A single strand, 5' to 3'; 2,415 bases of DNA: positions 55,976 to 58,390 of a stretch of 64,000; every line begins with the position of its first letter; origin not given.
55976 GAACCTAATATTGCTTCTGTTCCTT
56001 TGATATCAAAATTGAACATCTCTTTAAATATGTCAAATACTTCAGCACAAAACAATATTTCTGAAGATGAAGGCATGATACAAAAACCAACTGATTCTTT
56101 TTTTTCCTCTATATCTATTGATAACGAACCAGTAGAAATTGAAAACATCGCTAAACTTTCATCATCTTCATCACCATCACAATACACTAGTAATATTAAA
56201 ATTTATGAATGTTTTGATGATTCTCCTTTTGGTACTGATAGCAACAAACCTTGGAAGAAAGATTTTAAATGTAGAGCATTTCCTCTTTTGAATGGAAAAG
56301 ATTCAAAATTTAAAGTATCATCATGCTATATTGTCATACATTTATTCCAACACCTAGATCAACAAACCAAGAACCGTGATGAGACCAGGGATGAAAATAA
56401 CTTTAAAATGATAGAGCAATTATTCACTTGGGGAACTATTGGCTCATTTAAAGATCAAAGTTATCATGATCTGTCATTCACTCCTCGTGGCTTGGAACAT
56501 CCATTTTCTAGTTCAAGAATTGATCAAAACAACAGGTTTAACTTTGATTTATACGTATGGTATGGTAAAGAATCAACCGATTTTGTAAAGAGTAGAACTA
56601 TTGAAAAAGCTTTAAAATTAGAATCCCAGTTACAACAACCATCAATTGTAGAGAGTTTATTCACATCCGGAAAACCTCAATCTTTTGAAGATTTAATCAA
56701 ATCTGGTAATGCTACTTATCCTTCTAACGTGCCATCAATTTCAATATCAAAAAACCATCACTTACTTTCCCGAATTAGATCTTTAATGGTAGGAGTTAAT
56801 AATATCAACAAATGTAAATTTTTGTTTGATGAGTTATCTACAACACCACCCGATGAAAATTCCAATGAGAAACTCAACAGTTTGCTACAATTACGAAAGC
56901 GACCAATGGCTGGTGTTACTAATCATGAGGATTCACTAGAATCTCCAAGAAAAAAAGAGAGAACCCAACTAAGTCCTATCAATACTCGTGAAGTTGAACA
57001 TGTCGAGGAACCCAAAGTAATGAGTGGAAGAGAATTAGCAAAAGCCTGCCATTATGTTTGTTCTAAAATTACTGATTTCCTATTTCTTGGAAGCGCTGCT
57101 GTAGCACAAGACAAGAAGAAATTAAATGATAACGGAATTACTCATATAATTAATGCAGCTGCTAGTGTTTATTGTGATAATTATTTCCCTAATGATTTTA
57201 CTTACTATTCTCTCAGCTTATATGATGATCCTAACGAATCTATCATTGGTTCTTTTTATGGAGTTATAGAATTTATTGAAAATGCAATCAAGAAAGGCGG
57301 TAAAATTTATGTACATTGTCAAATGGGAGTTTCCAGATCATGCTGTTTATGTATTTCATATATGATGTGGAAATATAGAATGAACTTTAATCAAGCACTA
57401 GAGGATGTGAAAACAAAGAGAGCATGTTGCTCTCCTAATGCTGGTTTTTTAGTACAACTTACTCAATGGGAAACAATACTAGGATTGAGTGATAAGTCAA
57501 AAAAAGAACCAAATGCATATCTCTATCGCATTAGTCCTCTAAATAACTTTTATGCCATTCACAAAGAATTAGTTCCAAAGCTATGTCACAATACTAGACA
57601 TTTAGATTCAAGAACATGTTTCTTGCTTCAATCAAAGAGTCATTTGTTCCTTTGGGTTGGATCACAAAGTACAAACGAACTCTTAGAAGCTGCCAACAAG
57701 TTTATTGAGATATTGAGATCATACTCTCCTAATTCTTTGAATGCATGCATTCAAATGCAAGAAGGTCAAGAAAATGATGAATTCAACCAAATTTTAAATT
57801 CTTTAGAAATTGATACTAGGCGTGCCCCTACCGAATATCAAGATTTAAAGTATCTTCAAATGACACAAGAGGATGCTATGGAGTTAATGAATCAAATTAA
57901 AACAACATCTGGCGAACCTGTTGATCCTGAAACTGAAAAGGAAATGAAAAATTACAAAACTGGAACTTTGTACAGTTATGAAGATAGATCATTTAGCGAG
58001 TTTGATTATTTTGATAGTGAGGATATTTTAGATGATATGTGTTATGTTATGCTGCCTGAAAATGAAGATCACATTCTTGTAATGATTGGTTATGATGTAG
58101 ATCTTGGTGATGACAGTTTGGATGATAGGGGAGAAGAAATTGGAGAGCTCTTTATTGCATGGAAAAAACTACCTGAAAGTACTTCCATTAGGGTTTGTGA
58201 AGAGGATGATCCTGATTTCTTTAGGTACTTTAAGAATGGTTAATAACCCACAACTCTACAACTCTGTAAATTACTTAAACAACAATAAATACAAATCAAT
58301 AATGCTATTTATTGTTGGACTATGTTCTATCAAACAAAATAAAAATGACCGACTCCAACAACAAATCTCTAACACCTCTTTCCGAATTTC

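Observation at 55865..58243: Unusual domain fusion: dual-specificity phosphatase plus gelsolin-like domain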

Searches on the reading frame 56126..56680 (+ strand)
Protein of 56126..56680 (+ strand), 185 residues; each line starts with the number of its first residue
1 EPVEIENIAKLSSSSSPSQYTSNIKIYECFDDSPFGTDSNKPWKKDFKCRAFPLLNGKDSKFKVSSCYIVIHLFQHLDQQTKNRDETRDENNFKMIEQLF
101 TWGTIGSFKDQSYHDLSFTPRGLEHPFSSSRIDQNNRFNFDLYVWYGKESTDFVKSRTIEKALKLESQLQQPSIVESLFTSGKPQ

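Call 39: search_solved_structures(query=A2, max_evalue=10, show_alignments=2)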
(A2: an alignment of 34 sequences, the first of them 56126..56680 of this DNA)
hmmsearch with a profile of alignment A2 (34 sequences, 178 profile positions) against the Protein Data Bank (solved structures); distinct sequences matched with E-value up to 10: 41.
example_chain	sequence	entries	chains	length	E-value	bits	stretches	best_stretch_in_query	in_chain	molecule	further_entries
9jus_v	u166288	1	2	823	3.4e-10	43.3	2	129-169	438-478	villin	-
9jw0_A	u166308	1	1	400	2.2e-06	30.9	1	120-165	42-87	Villin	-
1d0n_A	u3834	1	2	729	5.7e-05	26.3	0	128-164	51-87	HORSE PLASMA GELSOLIN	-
2fgh_A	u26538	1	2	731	6e-05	26.2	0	128-164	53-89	gelsolin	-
5a1k_A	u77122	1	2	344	7.1e-05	26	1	135-173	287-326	ADSEVERIN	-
6jco_A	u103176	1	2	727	0.00011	25.3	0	127-164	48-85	Gelsolin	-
6jeg_A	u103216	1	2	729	0.00012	25.3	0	127-164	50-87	Gelsolin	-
6jeh_A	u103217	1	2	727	0.00017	24.7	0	127-164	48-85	Gelsolin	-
8vkh_G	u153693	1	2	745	0.0002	24.5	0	127-164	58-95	Gelsolin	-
8viz_G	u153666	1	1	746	0.0002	24.5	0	127-164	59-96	Gelsolin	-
6qbf_A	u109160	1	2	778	0.00024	24.2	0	127-164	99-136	Gelsolin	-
6q9z_A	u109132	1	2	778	0.00036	23.7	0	127-164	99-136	Gelsolin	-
7p2b_A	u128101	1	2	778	0.00037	23.6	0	127-164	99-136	Gelsolin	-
6q9r_A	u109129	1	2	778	0.00038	23.6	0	127-164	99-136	Gelsolin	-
3ffn_A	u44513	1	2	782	0.00041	23.5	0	127-164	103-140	Gelsolin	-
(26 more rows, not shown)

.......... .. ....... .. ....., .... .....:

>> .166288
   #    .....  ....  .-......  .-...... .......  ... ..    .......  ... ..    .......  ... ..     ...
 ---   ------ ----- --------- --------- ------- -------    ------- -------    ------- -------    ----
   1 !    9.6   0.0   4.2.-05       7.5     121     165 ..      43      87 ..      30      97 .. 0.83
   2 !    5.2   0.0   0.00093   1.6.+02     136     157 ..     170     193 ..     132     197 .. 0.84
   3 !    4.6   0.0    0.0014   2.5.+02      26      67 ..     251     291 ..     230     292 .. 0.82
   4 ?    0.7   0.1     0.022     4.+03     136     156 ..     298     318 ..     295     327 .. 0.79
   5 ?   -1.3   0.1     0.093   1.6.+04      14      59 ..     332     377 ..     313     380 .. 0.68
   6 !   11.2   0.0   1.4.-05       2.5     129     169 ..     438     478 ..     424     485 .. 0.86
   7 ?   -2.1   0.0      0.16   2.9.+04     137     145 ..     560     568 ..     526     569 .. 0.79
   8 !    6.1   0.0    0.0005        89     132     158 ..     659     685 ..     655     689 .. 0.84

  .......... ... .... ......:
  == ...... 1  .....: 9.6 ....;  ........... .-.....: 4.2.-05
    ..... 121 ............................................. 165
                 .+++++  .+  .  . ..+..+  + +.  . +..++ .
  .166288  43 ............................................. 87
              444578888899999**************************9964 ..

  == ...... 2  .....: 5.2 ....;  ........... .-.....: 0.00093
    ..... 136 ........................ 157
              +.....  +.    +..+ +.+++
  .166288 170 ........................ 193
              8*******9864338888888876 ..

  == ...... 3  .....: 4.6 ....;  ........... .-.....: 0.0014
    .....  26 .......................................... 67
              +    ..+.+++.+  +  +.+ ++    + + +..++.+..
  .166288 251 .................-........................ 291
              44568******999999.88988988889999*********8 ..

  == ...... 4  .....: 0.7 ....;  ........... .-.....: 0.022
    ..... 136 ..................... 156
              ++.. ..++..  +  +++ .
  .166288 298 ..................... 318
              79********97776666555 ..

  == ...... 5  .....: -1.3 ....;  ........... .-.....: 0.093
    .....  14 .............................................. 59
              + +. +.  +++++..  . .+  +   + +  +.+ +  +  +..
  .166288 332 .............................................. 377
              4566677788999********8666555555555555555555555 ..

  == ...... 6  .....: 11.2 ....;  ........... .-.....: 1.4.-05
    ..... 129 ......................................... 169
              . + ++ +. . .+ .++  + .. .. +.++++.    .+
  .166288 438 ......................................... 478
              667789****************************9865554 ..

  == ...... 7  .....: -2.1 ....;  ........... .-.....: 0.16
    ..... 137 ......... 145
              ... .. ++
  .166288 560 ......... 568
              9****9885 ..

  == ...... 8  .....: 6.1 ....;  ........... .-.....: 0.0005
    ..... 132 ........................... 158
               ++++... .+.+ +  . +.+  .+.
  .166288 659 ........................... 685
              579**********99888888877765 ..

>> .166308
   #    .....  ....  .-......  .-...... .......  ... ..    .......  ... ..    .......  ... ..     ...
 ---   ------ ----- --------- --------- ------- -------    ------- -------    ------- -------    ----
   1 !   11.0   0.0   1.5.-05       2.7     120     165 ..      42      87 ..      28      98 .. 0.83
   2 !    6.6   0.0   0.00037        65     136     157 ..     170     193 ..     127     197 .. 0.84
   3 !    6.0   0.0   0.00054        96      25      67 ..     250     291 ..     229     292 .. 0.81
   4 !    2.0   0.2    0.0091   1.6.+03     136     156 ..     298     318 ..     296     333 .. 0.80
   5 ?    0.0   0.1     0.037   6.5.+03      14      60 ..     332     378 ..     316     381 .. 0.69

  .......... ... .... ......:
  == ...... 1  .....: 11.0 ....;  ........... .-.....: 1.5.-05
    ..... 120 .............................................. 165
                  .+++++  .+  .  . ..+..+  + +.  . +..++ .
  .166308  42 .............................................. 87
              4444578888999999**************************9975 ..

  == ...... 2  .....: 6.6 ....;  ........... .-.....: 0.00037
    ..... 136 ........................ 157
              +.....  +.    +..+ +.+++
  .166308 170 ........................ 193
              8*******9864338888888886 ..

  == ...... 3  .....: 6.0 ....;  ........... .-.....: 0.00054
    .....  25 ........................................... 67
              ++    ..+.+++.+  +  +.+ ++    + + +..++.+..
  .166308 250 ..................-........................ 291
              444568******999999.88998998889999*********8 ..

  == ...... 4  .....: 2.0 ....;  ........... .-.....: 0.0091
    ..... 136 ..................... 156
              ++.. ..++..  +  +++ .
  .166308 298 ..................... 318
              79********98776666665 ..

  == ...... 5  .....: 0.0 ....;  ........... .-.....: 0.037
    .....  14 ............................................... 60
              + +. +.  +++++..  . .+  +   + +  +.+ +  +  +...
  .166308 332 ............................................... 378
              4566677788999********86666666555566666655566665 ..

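Call 45: predict_structure(alignment_id=A2)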
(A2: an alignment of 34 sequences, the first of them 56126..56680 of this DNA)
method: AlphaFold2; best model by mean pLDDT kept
length: 185 residues; sequences in the alignment: 34
mean_pLDDT: 82.0   pTM: 0.80
mean pLDDT of the five models: 82.0, 81.9, 80.7, 80.5, 79.9
residues with pLDDT >= 90: 90; 70-90: 52; 50-70: 38; < 50: 5
segments of 3 or more residues with pLDDT < 50: 107-109
pLDDT, mean of each block of 10 residues (from residue 1): 89 81 94 75 86 77 93 83 60 76 55 62 83 87 94 96 96 94 70
secondary structure, 60 per line:
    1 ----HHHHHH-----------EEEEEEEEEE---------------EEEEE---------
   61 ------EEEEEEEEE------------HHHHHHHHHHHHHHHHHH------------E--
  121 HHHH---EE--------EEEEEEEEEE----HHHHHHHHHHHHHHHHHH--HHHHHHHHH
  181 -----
elements in order: H5-10 E22-31 E47-51 E67-75 H88-105 H121-124 E138-147 H152-169 H172-180

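Call 55: search_protein_families(library=pfam, alignment_id=A2, max_evalue=0.1)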
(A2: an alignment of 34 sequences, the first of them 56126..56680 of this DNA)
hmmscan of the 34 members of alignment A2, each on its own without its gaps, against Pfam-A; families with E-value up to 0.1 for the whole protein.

A. member 1, window:56126-56680:+ (185 aa): 0 families

B. families by the number of members that match (of 34 scanned): 7 families
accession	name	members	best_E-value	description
PF00626.27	Gelsolin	12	0.00044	Gelsolin repeat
PF25480.1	DUF7904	2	0.02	Domain of unknown function (DUF7904)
PF19038.6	Fuz_longin_3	1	0.014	Third Longin domain of FUZ, MON1 and HPS1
PF25466.1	MPK1_gelsolin_C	1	0.015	MPK1 gelsolin domain C-terminal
PF25275.1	Golvesin_C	1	0.052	Golvesin C-terminal domain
PF07421.16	Pro-NT_NN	1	0.069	Neurotensin/neuromedin N precursor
PF00086.23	Thyroglobulin_1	1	0.072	Thyroglobulin type-1 repeat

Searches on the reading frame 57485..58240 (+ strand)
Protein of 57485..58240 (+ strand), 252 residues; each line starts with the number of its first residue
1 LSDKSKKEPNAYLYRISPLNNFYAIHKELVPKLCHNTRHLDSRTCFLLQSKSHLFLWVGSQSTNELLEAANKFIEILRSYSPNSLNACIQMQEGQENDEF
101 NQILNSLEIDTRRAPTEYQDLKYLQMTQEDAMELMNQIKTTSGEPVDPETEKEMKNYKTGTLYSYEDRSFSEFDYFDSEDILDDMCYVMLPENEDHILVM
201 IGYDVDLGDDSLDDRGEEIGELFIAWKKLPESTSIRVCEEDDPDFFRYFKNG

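Call 16: search_protein_families(library=pfam, proteins=[window:57485-58240:+], max_evalue=10)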
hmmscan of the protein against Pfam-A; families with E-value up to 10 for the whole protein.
window:57485-58240:+ (252 aa): 3 families
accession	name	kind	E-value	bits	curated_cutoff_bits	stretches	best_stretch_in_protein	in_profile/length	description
PF00626.27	Gelsolin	-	2.2e-07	31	21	1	36-100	11-75/76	Gelsolin repeat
PF25466.1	MPK1_gelsolin_C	-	0.0032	18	27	2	216-243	70-98/105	MPK1 gelsolin domain C-terminal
PF25480.1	DUF7904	-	0.086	13.1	30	1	50-107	41-95/100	Domain of unknown function (DUF7904)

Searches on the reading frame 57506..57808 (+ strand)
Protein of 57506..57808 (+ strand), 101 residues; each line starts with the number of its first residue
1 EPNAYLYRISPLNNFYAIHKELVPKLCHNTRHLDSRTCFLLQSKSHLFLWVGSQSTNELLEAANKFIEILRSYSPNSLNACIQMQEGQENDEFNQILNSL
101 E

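Call 50: search_solved_structures(query=window:57506-57808:+, max_evalue=10, show_alignments=3)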
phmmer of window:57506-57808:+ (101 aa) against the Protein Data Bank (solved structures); distinct sequences matched with E-value up to 10: 41.
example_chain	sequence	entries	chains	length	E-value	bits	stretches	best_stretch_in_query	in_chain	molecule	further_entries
9jus_v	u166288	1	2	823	2.1e-10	43.8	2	30-98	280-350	villin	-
1d0n_A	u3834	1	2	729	5e-08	36.2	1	31-96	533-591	HORSE PLASMA GELSOLIN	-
2fgh_A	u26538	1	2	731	5.1e-08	36.2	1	31-96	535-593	gelsolin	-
6jco_A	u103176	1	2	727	1.5e-07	34.7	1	32-95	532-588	Gelsolin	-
6jeg_A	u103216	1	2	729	2e-07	34.3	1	32-95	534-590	Gelsolin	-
6qbf_A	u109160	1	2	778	2.2e-07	34.2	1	32-95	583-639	Gelsolin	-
8vkh_G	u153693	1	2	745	2.3e-07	34.1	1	32-95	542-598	Gelsolin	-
8viz_G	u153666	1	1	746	2.3e-07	34.1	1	32-95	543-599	Gelsolin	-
6jeh_A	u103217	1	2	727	2.6e-07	33.9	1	32-95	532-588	Gelsolin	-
6q9z_A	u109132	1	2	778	2.8e-07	33.8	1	32-95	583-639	Gelsolin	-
7p2b_A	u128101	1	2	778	3e-07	33.7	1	32-95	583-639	Gelsolin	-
3ffn_A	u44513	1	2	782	3e-07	33.7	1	32-95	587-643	Gelsolin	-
6q9r_A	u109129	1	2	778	3.7e-07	33.4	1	32-95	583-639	Gelsolin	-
9jvt_v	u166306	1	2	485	2.6e-05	27.5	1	23-97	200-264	Villin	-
1nph_A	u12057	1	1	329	3.5e-05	27.1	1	31-97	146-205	Gelsolin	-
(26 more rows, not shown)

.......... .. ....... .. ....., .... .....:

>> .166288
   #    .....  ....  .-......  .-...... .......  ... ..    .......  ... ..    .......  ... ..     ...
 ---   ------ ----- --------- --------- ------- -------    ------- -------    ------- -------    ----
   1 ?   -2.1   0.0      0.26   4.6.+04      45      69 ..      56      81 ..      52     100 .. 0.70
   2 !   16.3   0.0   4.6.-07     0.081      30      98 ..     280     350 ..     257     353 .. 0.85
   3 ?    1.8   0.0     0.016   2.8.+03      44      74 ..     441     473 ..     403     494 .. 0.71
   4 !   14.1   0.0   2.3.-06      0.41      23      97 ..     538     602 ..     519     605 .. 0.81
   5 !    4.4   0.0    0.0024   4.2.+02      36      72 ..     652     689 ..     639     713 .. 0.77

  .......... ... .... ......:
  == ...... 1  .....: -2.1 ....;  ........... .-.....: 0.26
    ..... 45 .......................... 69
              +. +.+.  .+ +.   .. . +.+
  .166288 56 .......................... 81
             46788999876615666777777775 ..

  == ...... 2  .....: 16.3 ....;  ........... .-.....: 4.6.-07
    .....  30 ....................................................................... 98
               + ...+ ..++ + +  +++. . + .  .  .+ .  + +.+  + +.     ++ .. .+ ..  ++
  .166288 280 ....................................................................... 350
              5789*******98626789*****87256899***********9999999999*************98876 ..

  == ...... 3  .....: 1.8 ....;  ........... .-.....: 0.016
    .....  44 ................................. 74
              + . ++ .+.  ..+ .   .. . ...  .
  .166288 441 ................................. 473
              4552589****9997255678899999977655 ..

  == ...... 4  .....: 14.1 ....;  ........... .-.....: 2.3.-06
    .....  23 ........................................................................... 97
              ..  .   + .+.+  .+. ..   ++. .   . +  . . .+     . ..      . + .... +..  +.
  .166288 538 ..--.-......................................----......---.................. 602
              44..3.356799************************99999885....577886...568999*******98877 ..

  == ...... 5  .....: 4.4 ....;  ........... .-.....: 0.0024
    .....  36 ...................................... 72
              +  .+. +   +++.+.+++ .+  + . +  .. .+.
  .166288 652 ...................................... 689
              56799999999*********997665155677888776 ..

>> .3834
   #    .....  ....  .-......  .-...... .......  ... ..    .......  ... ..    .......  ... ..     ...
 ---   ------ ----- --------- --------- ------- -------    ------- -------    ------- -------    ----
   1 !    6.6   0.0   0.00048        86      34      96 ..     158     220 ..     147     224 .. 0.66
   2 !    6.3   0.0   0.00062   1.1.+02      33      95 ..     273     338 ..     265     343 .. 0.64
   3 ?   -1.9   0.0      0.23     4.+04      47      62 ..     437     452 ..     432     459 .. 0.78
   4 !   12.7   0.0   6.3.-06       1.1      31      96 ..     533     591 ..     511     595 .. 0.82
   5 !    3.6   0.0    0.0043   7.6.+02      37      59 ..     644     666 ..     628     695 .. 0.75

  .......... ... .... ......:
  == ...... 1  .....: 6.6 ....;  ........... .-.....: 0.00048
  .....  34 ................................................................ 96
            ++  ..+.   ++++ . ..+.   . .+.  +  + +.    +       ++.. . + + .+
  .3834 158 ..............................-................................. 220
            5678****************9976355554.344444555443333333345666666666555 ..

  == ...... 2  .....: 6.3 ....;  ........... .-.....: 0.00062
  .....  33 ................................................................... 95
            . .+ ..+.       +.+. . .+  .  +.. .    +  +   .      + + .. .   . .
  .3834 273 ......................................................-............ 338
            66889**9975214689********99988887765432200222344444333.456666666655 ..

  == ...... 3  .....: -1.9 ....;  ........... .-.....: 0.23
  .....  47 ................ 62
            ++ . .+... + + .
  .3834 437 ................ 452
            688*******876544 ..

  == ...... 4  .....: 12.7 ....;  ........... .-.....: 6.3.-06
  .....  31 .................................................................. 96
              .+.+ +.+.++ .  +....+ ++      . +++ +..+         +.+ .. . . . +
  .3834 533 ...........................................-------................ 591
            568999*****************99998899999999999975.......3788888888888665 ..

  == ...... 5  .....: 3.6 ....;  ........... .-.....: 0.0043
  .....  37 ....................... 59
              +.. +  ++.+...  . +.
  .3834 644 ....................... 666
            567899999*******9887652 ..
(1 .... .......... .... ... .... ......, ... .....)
